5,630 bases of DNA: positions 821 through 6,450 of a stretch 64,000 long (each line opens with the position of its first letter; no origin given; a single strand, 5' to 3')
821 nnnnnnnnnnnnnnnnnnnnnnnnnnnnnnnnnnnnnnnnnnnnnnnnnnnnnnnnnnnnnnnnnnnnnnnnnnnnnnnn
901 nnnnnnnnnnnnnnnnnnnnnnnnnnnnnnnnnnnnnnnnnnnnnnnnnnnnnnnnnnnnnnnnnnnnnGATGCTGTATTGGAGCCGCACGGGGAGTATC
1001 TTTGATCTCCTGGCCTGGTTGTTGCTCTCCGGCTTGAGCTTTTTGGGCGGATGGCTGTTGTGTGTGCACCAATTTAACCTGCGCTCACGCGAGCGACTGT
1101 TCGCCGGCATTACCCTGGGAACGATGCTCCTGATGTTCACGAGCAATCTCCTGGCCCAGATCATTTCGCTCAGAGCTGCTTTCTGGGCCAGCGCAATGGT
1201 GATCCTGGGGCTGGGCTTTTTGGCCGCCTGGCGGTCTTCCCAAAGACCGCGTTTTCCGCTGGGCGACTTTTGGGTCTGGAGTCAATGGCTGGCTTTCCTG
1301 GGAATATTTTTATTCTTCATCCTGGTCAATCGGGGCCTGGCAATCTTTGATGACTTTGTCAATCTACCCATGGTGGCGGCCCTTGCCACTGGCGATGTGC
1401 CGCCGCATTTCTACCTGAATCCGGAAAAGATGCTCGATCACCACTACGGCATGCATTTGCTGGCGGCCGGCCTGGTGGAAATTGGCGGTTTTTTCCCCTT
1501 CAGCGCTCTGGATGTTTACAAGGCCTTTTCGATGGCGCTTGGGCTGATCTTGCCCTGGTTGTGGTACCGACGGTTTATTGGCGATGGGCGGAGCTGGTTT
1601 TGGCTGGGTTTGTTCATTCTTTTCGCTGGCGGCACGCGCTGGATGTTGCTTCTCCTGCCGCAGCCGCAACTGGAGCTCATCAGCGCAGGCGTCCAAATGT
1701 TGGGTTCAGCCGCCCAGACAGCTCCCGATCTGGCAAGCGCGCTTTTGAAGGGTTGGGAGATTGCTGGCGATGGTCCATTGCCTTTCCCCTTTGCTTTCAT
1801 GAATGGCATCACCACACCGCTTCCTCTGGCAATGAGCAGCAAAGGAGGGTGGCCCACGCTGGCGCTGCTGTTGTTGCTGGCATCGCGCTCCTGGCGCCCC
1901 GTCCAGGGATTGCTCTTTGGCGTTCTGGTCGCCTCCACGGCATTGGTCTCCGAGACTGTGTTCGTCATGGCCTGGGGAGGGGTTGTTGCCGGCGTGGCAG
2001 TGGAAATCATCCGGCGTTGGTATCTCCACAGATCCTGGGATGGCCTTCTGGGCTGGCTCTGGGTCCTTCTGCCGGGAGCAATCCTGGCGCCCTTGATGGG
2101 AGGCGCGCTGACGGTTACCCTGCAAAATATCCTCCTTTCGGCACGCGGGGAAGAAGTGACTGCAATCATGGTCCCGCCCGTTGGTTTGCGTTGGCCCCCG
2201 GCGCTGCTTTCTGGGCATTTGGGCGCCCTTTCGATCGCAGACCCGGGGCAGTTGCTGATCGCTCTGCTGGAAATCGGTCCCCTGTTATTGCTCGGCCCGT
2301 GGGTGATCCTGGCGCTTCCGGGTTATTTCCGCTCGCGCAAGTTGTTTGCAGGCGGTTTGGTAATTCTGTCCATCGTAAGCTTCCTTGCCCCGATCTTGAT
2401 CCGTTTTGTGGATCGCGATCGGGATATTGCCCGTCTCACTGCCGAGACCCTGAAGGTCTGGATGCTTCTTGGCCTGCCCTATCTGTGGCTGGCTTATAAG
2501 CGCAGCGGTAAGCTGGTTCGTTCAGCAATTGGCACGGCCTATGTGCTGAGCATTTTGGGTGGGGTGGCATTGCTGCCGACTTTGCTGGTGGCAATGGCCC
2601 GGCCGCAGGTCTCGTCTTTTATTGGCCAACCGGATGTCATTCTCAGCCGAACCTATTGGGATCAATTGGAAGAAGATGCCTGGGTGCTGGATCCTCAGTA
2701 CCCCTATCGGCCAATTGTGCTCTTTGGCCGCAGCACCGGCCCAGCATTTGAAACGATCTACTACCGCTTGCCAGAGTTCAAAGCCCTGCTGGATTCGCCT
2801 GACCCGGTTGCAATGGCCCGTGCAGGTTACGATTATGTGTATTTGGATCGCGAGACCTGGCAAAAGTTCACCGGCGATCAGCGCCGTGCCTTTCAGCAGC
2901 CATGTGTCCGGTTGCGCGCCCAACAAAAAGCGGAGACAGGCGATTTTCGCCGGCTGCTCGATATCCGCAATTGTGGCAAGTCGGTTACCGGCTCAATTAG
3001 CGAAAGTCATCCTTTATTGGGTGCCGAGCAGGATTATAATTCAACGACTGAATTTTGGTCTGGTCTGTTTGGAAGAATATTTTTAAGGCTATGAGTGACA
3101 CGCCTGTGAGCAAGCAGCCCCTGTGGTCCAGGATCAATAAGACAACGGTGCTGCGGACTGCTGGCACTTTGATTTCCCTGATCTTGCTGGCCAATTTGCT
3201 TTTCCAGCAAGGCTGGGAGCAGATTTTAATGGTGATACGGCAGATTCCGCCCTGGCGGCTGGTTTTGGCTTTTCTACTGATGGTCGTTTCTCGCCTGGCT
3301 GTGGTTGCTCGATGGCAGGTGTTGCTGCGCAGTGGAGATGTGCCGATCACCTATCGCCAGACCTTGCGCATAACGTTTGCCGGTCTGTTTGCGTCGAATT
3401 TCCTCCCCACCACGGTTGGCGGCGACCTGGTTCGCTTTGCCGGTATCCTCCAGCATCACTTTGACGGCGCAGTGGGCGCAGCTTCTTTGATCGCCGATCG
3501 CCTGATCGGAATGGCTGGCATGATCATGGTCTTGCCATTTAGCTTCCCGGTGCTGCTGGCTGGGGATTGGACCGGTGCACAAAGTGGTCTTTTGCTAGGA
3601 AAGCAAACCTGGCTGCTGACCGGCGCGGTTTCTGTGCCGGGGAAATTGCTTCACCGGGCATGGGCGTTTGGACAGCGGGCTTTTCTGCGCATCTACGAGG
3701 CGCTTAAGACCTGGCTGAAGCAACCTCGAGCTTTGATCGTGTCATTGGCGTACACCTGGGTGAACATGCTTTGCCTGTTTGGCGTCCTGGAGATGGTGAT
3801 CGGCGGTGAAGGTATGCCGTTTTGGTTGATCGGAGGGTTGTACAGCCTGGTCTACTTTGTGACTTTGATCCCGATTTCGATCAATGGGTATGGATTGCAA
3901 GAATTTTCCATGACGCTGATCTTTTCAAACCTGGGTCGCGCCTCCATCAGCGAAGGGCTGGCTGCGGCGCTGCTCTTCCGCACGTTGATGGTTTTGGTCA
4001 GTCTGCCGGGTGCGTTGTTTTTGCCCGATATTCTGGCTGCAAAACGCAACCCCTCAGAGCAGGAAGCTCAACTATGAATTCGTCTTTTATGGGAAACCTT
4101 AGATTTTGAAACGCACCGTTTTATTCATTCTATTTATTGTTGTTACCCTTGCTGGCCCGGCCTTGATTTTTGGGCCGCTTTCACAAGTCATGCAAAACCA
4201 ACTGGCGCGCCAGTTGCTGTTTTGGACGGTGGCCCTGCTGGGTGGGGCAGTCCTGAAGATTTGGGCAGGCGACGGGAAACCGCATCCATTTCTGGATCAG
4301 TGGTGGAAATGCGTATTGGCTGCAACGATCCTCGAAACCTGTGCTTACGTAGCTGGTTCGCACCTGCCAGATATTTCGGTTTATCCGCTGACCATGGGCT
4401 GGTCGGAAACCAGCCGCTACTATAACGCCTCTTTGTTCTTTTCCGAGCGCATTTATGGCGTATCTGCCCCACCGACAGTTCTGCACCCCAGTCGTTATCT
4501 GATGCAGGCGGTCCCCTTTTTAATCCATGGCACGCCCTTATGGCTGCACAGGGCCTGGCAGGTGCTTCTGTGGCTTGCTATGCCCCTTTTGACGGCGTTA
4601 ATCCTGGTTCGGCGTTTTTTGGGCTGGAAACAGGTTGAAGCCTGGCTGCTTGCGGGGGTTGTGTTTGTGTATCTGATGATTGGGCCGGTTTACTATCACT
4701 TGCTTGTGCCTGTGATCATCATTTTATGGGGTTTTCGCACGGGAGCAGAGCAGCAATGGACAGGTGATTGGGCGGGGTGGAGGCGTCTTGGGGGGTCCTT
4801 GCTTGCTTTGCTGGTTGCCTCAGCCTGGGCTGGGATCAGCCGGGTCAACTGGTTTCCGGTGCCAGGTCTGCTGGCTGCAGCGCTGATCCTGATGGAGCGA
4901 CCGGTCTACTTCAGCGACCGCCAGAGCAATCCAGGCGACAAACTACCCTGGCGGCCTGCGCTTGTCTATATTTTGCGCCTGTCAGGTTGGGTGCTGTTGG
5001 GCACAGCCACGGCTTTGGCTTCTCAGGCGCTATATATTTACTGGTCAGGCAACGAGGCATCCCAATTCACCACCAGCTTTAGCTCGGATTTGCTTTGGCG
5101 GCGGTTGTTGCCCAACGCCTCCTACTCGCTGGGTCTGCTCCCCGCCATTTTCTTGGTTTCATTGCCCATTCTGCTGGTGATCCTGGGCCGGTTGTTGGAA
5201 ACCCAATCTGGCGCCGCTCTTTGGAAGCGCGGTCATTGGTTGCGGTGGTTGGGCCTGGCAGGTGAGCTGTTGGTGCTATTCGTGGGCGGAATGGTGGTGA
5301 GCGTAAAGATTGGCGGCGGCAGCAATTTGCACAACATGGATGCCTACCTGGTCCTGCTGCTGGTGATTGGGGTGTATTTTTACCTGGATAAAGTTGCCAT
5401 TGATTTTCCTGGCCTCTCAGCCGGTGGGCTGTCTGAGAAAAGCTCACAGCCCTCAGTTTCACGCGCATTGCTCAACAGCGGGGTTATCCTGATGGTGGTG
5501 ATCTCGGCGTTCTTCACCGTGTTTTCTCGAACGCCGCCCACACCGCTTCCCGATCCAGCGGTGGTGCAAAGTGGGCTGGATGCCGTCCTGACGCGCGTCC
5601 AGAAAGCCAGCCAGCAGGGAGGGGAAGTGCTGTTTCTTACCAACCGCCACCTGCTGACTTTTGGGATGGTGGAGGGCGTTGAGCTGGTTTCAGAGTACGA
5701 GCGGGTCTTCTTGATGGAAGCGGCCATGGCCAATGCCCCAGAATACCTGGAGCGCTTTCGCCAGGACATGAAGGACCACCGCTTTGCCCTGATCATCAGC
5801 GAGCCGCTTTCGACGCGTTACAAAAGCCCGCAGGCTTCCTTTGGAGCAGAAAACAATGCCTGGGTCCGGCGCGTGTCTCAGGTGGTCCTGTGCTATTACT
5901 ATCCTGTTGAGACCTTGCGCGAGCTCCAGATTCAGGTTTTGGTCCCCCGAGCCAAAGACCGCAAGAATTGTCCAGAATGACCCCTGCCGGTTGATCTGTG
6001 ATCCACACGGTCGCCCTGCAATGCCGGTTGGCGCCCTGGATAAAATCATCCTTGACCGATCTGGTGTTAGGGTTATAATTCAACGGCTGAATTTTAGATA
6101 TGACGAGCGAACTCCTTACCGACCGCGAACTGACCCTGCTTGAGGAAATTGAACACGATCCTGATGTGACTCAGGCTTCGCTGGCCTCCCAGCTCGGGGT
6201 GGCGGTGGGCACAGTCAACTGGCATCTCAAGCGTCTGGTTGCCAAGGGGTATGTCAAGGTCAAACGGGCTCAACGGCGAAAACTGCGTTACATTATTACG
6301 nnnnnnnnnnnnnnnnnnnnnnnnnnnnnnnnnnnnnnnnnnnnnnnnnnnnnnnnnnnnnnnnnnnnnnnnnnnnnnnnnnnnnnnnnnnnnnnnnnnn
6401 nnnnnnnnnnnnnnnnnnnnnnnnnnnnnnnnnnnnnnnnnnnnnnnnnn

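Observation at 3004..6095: A 53-bp promoter/operator-like element occurs twice, once inside a coding region and once in front of the MarR-type regulator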

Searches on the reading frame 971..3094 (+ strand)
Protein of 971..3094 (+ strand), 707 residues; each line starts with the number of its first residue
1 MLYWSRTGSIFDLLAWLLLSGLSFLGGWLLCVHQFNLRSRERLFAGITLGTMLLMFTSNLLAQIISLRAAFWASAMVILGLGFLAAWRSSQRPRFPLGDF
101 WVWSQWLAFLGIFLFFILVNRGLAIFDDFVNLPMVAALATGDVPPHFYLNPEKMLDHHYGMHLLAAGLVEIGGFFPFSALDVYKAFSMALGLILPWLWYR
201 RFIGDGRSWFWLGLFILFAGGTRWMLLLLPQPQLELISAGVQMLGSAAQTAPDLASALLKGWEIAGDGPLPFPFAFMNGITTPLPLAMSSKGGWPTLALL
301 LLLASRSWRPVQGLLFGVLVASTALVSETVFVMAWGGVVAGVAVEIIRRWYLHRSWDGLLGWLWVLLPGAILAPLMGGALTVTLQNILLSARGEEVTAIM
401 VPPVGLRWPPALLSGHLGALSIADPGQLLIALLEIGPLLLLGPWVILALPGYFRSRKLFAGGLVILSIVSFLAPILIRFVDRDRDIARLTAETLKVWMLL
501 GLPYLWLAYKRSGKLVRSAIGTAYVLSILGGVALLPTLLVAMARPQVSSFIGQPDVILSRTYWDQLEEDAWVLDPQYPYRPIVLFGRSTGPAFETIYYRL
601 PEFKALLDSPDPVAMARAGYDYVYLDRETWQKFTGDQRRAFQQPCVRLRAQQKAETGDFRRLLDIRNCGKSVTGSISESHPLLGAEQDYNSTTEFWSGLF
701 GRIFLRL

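Call 7: search_protein_families(library=pfam, proteins=[window:971-3094:+])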
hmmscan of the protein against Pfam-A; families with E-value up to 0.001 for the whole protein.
window:971-3094:+ (707 aa): 0 families

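Call 23: search_protein_families(library=ncbifam, proteins=[window:971-3091:+], max_evalue=0.01)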
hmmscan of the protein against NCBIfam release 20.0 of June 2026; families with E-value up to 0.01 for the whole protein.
window:971-3091:+ (707 aa): 0 families

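Call 42: search_protein_families(library=pfam, max_evalue=0.1, proteins=[window:971-3091:+])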
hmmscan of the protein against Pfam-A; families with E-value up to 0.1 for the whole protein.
window:971-3091:+ (707 aa): 0 families

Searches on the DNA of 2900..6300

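Call 37: search_rna_families(source=window, start=2900, end=6300, threshold=evalue, max_evalue=1)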
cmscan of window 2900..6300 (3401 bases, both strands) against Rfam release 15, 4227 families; matches with E-value up to 1: 2.
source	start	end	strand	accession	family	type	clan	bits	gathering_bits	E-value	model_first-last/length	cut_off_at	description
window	5094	5206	+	RF02042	HOTTIP_3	Gene; lncRNA;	-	12.1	50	0.67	1-353/353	no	HOXA transcript at the distal tip, conserved region 3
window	5555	5712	+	RF01946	KCNQ1OT1_1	Gene; lncRNA;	-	11.2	70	0.5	1-464/464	no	KCNQ1 overlapping transcript 1 conserved region 1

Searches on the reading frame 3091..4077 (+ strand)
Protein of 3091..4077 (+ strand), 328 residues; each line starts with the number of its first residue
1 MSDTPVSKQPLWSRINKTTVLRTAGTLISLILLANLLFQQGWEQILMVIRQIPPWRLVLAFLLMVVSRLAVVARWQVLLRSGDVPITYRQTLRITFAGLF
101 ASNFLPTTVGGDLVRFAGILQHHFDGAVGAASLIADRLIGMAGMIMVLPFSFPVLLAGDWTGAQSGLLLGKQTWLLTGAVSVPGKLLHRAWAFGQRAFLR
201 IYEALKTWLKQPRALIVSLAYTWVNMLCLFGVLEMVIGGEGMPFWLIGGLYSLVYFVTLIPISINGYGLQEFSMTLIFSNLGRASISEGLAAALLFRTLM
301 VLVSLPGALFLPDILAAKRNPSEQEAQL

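Call 7: search_protein_families(library=pfam, proteins=[window:3091-4077:+])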
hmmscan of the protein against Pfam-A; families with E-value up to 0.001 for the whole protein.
window:3091-4077:+ (328 aa): 1 family
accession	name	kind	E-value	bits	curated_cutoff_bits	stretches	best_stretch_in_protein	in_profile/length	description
PF03706.18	LPG_synthase_TM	-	8.6e-29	101.4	33.4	1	24-307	3-302/302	Lysylphosphatidylglycerol synthase TM region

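Call 23: search_protein_families(library=ncbifam, proteins=[window:3091-4074:+], max_evalue=0.01)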
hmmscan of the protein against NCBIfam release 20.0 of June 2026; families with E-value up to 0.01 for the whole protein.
window:3091-4074:+ (328 aa): 2 families
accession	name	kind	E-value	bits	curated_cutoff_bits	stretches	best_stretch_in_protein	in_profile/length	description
TIGR00374.1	TIGR00374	subfamily_domain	1.3e-14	54.3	43.2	1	27-152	2-128/323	flippase-like domain-containing protein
NF033480.1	bifunc_MprF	equivalog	1.3e-07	30.4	600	1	27-303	14-285/841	bifunctional lysylphosphatidylglycerol flippase/synthetase MprF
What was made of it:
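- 3091..4077 (+): Flippase-like membrane protein (LPG_synthase_TM / TIGR00374), the first gene downstream of copy 1. Calls 7 and 23.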
